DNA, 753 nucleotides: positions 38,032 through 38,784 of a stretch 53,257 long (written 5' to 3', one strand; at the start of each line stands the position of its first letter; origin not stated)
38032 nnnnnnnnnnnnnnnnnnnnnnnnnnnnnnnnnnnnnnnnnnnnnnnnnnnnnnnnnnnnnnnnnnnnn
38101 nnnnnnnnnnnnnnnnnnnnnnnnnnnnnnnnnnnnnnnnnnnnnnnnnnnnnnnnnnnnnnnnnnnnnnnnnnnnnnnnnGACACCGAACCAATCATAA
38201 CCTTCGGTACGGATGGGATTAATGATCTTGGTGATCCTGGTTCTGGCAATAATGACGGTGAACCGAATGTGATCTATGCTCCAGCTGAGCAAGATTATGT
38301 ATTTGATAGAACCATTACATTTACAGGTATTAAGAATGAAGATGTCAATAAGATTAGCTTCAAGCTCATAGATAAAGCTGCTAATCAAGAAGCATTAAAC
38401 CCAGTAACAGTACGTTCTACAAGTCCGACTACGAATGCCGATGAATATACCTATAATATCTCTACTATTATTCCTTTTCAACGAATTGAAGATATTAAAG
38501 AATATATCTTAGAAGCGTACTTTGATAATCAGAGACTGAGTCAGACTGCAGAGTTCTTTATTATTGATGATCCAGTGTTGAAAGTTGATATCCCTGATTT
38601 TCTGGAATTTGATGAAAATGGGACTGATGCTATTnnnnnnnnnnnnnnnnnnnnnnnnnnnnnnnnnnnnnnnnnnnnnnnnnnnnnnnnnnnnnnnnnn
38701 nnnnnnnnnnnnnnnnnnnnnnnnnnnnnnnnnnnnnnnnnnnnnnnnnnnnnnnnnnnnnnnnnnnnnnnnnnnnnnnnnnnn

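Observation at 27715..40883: Giant secreted PKD-repeat protein with a His-containing C-terminal module and a 4-nt-overlapping acidic ORF: candidate polymorphic toxin-immunity pair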

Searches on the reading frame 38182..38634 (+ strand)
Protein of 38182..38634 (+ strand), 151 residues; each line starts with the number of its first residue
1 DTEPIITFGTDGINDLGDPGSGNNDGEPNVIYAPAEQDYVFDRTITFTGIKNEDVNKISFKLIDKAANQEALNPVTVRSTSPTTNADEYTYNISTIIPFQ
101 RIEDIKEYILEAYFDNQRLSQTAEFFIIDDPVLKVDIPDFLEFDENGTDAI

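Call 81: find_related_loci(query=A6, collection=metagenome_contigs, flank=10000)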
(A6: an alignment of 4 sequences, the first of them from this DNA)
Query A6 (151 aa) in metagenome_contigs; peptide patterns used: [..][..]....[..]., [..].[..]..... (x = any residue, [..] = any of these).
600 stretches matched a pattern, but none encodes a relative of the query by tblastn (E <= 1e-3).
